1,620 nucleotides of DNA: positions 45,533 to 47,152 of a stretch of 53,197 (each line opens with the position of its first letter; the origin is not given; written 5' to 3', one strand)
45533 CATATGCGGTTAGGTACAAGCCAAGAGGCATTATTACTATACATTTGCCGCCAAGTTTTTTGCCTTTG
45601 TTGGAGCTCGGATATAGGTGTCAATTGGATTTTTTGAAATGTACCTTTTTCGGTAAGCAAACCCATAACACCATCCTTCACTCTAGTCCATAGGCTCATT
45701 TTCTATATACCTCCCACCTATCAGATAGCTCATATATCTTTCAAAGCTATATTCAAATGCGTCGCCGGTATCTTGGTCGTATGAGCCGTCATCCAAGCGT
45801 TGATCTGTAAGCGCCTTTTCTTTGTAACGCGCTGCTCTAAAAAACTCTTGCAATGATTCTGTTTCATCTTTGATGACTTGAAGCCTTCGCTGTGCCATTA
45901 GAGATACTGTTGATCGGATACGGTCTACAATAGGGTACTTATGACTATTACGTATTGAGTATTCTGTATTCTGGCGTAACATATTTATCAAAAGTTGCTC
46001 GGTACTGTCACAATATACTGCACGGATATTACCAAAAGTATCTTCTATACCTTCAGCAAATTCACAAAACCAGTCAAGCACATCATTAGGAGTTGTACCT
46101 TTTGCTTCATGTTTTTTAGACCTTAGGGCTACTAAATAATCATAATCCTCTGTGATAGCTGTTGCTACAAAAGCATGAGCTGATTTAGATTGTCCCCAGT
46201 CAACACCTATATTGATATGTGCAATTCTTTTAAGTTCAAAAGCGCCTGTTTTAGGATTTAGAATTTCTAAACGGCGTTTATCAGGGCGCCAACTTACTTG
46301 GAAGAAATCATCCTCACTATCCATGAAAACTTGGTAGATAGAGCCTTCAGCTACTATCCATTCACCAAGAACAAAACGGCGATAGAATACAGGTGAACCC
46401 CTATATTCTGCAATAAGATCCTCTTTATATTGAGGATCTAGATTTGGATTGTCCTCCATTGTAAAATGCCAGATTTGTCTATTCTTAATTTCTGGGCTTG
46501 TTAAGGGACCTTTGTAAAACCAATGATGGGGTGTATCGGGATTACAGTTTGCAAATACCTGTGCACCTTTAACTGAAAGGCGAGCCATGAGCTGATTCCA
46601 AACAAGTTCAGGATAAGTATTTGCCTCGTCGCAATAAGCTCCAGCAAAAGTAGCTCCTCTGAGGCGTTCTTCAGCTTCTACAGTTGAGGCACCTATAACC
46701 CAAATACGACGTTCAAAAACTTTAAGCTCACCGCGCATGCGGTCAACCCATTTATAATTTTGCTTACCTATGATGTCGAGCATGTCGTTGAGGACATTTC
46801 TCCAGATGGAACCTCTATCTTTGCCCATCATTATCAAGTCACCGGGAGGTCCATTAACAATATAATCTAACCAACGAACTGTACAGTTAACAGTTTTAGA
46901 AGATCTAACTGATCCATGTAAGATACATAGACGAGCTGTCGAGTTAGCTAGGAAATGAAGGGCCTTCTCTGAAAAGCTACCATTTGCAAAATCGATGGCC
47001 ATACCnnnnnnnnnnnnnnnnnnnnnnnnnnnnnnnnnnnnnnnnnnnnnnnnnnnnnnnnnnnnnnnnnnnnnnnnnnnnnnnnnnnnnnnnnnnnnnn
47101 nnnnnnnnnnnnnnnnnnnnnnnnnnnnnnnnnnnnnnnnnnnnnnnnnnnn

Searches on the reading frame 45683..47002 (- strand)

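Call 31: search_protein_families(library=phrogs, proteins=[window:45683-47002:-], max_evalue=0.001)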
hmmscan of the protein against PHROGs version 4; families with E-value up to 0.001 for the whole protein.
window:45683-47002:- (439 aa): 5 families
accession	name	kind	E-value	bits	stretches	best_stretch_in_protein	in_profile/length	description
phrog_2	-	head and packaging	1.5e-40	140.7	1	15-427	271-596/807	terminase large subunit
phrog_979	-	head and packaging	8.6e-09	35.6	1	11-164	155-312/642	terminase large subunit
phrog_3717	-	head and packaging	1.3e-07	32.4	1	119-226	124-235/277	terminase large subunit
phrog_10250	-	head and packaging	9.5e-07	29.8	0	262-421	45-213/228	terminase large subunit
phrog_5653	-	head and packaging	1.6e-05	25.7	0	255-423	24-180/199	terminase large subunit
